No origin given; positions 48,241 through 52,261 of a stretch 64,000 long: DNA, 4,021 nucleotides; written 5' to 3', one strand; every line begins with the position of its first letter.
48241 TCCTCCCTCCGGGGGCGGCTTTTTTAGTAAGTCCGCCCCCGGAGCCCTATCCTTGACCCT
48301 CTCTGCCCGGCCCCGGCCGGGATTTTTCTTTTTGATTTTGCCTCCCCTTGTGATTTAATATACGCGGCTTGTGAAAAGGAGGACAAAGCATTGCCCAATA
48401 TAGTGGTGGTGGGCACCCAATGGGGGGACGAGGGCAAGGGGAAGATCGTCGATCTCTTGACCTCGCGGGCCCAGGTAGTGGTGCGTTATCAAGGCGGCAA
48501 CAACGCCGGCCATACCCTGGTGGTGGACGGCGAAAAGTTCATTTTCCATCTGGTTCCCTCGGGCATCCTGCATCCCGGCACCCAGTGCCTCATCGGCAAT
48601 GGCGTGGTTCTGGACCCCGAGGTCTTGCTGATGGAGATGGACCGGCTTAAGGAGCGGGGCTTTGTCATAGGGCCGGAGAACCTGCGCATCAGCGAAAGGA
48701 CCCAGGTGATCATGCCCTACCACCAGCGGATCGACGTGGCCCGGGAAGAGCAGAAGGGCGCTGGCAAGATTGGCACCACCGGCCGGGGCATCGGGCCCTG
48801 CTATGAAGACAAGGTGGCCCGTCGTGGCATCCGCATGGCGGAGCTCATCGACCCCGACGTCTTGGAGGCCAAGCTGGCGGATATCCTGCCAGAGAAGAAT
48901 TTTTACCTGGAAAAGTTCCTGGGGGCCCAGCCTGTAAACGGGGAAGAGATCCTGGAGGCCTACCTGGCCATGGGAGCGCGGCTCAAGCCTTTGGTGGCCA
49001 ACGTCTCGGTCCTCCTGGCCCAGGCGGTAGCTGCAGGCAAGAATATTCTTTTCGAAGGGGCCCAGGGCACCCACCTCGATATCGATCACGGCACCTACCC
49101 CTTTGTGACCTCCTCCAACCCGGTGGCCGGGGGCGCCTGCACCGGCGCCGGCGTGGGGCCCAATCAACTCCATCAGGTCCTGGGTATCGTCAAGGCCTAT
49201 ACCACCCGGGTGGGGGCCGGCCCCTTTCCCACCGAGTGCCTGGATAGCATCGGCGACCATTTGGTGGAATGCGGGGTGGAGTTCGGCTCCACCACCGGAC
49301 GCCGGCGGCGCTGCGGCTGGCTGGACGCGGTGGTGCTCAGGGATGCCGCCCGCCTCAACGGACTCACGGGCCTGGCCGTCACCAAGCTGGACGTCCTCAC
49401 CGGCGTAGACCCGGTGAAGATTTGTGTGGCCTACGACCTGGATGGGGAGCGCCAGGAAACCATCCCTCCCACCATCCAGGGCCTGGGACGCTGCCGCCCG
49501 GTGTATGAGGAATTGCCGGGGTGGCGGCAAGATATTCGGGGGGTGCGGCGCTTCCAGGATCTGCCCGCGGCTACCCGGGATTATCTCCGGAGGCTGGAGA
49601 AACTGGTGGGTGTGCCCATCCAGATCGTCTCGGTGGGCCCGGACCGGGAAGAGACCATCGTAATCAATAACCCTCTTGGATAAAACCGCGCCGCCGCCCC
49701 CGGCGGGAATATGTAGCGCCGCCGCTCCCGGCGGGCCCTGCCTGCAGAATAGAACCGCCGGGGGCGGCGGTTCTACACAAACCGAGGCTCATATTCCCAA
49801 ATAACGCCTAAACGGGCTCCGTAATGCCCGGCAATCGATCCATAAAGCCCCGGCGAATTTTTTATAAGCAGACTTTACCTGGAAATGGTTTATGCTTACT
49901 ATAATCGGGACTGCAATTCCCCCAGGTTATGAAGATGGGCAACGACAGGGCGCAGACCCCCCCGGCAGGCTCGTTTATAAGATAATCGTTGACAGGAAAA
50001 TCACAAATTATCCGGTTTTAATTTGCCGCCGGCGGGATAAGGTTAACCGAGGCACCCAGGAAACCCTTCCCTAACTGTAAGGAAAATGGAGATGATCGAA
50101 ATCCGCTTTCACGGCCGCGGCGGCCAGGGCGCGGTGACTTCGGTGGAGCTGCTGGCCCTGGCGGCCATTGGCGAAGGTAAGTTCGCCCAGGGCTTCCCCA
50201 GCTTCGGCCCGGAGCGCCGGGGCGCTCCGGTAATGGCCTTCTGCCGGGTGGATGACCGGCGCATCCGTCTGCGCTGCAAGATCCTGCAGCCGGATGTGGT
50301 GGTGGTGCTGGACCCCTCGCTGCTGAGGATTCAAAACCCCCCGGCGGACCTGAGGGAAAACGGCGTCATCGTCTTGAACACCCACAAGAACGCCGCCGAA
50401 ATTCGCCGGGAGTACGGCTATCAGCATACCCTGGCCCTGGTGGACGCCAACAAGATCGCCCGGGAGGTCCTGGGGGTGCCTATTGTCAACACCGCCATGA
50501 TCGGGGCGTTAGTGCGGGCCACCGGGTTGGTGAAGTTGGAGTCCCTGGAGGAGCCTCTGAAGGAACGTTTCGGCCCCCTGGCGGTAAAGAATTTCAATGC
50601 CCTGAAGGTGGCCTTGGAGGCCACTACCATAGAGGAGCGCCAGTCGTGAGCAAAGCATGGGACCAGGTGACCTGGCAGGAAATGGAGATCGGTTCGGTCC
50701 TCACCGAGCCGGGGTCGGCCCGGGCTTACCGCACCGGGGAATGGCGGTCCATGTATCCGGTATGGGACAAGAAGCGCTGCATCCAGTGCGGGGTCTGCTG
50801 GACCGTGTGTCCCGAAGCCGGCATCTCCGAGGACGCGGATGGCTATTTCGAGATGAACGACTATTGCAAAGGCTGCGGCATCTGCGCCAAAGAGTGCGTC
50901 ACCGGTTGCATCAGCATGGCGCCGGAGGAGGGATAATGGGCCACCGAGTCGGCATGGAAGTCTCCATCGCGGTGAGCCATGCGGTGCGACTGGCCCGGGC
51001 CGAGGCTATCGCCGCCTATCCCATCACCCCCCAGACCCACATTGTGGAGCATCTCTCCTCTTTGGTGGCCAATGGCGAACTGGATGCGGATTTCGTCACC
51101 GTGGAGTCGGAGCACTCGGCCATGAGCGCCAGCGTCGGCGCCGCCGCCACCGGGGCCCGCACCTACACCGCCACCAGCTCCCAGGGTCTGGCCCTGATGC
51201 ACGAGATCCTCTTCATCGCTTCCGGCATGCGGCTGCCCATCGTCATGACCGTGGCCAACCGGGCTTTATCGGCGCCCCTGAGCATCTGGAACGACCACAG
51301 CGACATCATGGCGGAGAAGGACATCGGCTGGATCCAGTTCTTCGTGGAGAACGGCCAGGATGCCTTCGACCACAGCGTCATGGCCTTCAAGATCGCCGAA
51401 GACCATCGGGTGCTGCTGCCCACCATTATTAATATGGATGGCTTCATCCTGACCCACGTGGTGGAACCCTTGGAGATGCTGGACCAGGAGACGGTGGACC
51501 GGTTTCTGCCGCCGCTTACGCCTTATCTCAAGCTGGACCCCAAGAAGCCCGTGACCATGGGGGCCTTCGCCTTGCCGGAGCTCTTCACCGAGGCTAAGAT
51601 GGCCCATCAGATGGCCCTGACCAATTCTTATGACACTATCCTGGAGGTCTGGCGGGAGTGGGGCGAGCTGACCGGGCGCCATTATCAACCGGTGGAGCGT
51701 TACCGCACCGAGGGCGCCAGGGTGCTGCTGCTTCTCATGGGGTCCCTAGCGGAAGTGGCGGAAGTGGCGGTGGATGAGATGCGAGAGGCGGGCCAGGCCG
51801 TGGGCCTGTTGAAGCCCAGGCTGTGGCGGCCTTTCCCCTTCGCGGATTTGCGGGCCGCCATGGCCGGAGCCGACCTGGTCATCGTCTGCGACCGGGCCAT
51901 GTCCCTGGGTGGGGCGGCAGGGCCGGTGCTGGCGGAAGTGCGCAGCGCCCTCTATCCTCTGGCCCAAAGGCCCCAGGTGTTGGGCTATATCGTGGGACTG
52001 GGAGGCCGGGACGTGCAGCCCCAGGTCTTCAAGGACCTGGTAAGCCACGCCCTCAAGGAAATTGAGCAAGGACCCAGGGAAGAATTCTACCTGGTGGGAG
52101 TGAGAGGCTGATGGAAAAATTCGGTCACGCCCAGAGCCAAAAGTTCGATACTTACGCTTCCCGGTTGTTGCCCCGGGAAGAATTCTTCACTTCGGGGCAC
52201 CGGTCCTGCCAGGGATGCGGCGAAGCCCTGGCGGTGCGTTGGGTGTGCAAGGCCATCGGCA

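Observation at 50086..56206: Six-gene, fully translationally coupled operon joining a 4-subunit 2-oxoacid:ferredoxin oxidoreductase to NuoE/F-fusion and truncated NuoG-like proteins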

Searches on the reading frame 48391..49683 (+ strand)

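Call 48: search_protein_families(library=ncbifam, proteins=[window:48391-49683:+], max_evalue=1e-10)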
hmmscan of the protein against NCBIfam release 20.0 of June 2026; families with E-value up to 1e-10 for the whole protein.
window:48391-49683:+ (430 aa): 6 families
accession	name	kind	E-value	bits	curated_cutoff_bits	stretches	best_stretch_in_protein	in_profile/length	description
NF002223.0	PRK01117.1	equivalog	1.9e-196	653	402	1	1-428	1-427/430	adenylosuccinate synthase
TIGR00184.1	purA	equivalog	1e-174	581.4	395.55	1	5-428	1-423/425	adenylosuccinate synthase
NF010357.0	PRK13785.1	equivalog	1.6e-133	445.7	700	1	4-429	3-454/455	adenylosuccinate synthase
NF010355.0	PRK13783.1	equivalog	3e-113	379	445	1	3-422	2-401/404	adenylosuccinate synthase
NF003295.0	PRK04293.1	equivalog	5.3e-77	259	368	2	197-336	148-285/337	adenylosuccinate synthetase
NF038379.2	amino_Aden_PurZ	exception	7.5e-33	114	300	1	5-322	3-291/293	succino-amino-deoxyadenylate synthase PurZ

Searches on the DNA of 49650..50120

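Call 79: search_rna_families(source=window, start=49650, end=50120, threshold=evalue, max_evalue=1)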
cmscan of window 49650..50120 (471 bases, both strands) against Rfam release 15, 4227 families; matches with E-value up to 1: 0.
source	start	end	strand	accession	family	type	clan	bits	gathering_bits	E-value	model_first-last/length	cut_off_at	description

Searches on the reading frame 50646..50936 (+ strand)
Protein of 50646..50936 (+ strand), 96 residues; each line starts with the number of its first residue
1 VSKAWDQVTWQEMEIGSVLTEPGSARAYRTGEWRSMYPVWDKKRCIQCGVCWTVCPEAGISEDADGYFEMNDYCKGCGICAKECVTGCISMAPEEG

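Call 5: search_protein_families(library=pfam, proteins=[window:50646-50936:+], max_evalue=0.01)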
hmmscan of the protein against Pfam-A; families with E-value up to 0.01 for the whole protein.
window:50646-50936:+ (96 aa): 11 families
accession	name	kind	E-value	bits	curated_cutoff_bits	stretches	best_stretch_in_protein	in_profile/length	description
PF00037.32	Fer4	-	3.9e-09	36.4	21.1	1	38-58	1-21/24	4Fe-4S binding domain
PF14697.11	Fer4_21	-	2.5e-08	34.4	35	1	41-91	4-59/59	4Fe-4S dicluster domain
PF12837.12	Fer4_6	-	3.3e-08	33.5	25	1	38-58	2-22/24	4Fe-4S binding domain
PF13187.11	Fer4_9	-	3.1e-06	27.6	27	2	44-89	1-52/52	4Fe-4S dicluster domain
PF12838.12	Fer4_7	-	7.2e-06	26.8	27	2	44-88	1-52/52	4Fe-4S dicluster domain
PF12797.12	Fer4_2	-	1.4e-05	25.1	24.5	1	37-57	2-22/22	4Fe-4S binding domain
PF13237.11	Fer4_10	-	2e-05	24.9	25.5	1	39-84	3-52/53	4Fe-4S dicluster domain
PF13484.11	Fer4_16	-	9.3e-05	23.6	30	1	44-65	1-21/66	4Fe-4S double cluster binding domain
PF13370.11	Fer4_13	-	0.0029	18.7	24.5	1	41-57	2-18/58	4Fe-4S single cluster domain of Ferredoxin I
PF25160.1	LdpA_Fe-S-bd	-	0.0078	16.4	27.6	0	42-62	25-45/49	LdpA Fe-S cluster-binding domain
PF13534.11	Fer4_17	-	0.0096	16.9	22.2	0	44-57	45-58/61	4Fe-4S dicluster domain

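Call 6: search_protein_families(library=ncbifam, proteins=[window:50646-50936:+], max_evalue=0.001)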
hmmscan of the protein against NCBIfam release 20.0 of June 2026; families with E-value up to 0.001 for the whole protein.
window:50646-50936:+ (96 aa): 41 families (the best 25 are shown)
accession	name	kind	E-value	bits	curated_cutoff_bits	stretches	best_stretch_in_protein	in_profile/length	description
NF040684.1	PorD_Arch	equivalog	9.2e-29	99.4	120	1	13-95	2-85/85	pyruvate synthase subunit PorD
TIGR02179.1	PorD_KorD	subfamily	2.4e-26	91.6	60.05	1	20-95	2-78/78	2-oxoacid:acceptor oxidoreductase, delta subunit, pyruvate/2-ketoisovalerate family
NF007202.0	PRK09623.1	equivalog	1.1e-21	77.1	166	1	27-95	35-104/105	3-methyl-2-oxobutanoate dehydrogenase subunit delta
NF007203.0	PRK09624.1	equivalog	2.6e-21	75.8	171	1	11-93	19-102/105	pyuvate ferredoxin oxidoreductase subunit delta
NF045790.1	OxalOxreddelta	equivalog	5.1e-19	68.6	230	1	27-94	244-311/316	oxalate oxidoreductase subunit delta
NF045763.1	PhenlGlyoxDHPadF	equivalog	1.9e-18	66.4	150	1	28-86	16-74/78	NADH-dependent phenylglyoxylate dehydrogenase subunit delta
NF007204.0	PRK09625.1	equivalog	6.7e-14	52.1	125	1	26-90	42-107/133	pyruvate flavodoxin oxidoreductase subunit delta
TIGR01944.1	rnfB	subfamily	1.2e-08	34.8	68.7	1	35-94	105-165/190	RnfABCDGE type electron transport complex subunit B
NF040864.1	HgcB_ferredoxin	equivalog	4.5e-08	32.8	99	1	41-93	12-65/93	mercury methylation ferredoxin HgcB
TIGR02700.1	flavo_MJ0208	hypoth_equivalog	5.8e-08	32.3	251.35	1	39-90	144-195/234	dihydromethanopterin reductase (acceptor)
NF058577.1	FdxA_fam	equivalog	1.1e-07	31.9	65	1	43-87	7-51/52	4Fe-4S ferredoxin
NF003475.0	PRK05113.1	equivalog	2.5e-07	30.7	203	1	36-93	106-164/190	electron transport complex subunit RsxB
NF040770.1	hetero_SS_HdrA2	exception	5.2e-07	28.2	1100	1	35-92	569-626/777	CoB-CoM heterodisulfide reductase HdrA2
NF005415.0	PRK06991.1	equivalog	9e-07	28.8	281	1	39-93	81-136/284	electron transport complex subunit RsxB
TIGR01971.1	NuoI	subfamily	1.3e-06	28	113.05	1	30-65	68-103/121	NADH-quinone oxidoreductase, chain I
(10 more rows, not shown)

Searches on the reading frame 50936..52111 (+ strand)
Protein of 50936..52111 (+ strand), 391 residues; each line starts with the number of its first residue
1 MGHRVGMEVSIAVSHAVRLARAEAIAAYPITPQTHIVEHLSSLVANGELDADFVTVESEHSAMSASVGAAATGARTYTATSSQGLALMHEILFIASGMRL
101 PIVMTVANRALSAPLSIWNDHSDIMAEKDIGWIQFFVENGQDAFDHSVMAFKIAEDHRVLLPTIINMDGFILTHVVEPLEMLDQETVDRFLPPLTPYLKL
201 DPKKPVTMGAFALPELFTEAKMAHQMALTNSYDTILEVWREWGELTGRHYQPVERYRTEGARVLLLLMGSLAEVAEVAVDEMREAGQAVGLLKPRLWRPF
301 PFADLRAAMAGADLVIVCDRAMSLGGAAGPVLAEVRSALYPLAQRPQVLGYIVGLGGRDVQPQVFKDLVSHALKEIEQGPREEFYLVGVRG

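Call 5: search_protein_families(library=pfam, proteins=[window:50936-52111:+], max_evalue=0.01)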
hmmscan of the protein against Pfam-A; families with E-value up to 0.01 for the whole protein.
window:50936-52111:+ (391 aa): 3 families
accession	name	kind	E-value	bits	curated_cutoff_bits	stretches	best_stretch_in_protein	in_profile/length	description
PF01855.24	POR_N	-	1.4e-72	244.7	27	1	16-230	2-221/231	Pyruvate flavodoxin/ferredoxin oxidoreductase, thiamine diP-bdg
PF17147.9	PFOR_II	-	5.2e-26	91.4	27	1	261-363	1-100/102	Pyruvate:ferredoxin oxidoreductase core domain II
PF02780.25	Transketolase_C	-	1.2e-05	25.7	25.9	1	257-340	6-89/124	Transketolase, C-terminal domain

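Call 6: search_protein_families(library=ncbifam, proteins=[window:50936-52111:+], max_evalue=0.001)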
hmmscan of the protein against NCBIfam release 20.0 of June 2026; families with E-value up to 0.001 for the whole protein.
window:50936-52111:+ (391 aa): 13 families
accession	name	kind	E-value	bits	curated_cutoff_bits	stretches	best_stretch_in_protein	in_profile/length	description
NF040682.1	PorA_Arch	equivalog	9.3e-146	485.7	550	1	6-375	5-374/387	pyruvate synthase subunit PorA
NF006233.0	PRK08367.1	equivalog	2.2e-129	431.8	625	1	6-390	6-390/394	pyruvate ferredoxin oxidoreductase subunit alpha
NF007201.0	PRK09622.1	equivalog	1.3e-108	363.6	590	1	11-380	17-386/405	2-oxoacid:ferredoxin oxidoreductase subunit alpha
NF006232.0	PRK08366.1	equivalog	2.3e-101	339.2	646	1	11-379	14-381/394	2-ketoisovalerate ferredoxin oxidoreductase subunit alpha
NF045764.1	PhenlGlyoxDHPadG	equivalog_domain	4.3e-92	308.7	700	1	12-374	10-381/398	NADH-dependent phenylglyoxylate dehydrogenase subunit alpha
NF045791.1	OxalOxredalpha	equivalog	6.1e-85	285.7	500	1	6-378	6-380/395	oxalate oxidoreductase subunit alpha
TIGR02176.1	pyruv_ox_red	equivalog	2.4e-50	171.4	911.35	1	12-370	9-376/1167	pyruvate:ferredoxin (flavodoxin) oxidoreductase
NF006412.0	PRK08659.1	equivalog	6.5e-33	114.4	411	1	12-326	13-338/378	2-oxoacid:acceptor oxidoreductase subunit alpha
NF005507.0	PRK07119.1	subfamily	1.2e-30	106.5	399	1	11-319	11-305/352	3-methyl-2-oxobutanoate dehydrogenase subunit VorB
TIGR03710.1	OAFO_sf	subfamily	5.4e-27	94.6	482.75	2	12-173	201-364/561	2-oxoacid:acceptor oxidoreductase subunit alpha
NF007206.0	PRK09627.1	equivalog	3.5e-20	72.3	579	2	20-185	19-185/375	2-oxoglutarate synthase subunit alpha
NF041170.1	Oxoac_fdxalpha_Archa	equivalog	1.5e-14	53.3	800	1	28-158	259-404/636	2-oxoacid:ferredoxin oxidoreductase subunit alpha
TIGR03336.1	IOR_alpha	equivalog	1.8e-05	23.3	650.9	1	12-105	10-103/595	indolepyruvate ferredoxin oxidoreductase subunit alpha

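Call 67: search_solved_structures(query=window:50936-52111:+, max_evalue=0.00001, show_alignments=1)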
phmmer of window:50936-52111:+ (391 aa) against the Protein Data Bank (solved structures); distinct sequences matched with E-value up to 0.00001: 9.
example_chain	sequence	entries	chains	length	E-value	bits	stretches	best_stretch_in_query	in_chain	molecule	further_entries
9bt4_B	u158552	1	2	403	1.9e-108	366.5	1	5-380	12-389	Pyruvate:Ferredoxin Oxidoreductase, subunit alpha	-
5c4i_A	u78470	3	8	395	1.7e-69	238.3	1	9-378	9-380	Oxalate oxidoreductase subunit alpha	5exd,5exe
6cin_A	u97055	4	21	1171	4.5e-37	131.6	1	12-369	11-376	PYRUVATE-FERREDOXIN OXIDOREDUCTASE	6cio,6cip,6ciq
7plm_A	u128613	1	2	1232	2e-36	129.5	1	12-370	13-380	Pyruvate:ferredoxin oxidoreductase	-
1b0p_A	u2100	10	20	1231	2.3e-36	129.3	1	12-370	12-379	PROTEIN (PYRUVATE-FERREDOXIN OXIDOREDUCTASE) | Pyruvate-Ferredoxin Oxidoreductase | PYRUVATE FERREDOXIN OXIDOREDUCTASE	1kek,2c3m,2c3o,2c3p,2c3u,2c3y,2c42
1yd7_A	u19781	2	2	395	7.6e-14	55.1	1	12-310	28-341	2-keto acid:ferredoxin oxidoreductase subunit alpha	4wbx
6n2n_A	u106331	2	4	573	2.3e-11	47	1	19-171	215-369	Pyruvate flavodoxin/ferredoxin oxidoreductase domain protein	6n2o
8ys5_A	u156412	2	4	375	1.4e-10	44.4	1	24-189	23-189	2-oxoglutarate synthase subunit alpha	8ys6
5b46_A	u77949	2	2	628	1e-07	35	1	27-135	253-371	2-oxoacid--ferredoxin oxidoreductase alpha subunit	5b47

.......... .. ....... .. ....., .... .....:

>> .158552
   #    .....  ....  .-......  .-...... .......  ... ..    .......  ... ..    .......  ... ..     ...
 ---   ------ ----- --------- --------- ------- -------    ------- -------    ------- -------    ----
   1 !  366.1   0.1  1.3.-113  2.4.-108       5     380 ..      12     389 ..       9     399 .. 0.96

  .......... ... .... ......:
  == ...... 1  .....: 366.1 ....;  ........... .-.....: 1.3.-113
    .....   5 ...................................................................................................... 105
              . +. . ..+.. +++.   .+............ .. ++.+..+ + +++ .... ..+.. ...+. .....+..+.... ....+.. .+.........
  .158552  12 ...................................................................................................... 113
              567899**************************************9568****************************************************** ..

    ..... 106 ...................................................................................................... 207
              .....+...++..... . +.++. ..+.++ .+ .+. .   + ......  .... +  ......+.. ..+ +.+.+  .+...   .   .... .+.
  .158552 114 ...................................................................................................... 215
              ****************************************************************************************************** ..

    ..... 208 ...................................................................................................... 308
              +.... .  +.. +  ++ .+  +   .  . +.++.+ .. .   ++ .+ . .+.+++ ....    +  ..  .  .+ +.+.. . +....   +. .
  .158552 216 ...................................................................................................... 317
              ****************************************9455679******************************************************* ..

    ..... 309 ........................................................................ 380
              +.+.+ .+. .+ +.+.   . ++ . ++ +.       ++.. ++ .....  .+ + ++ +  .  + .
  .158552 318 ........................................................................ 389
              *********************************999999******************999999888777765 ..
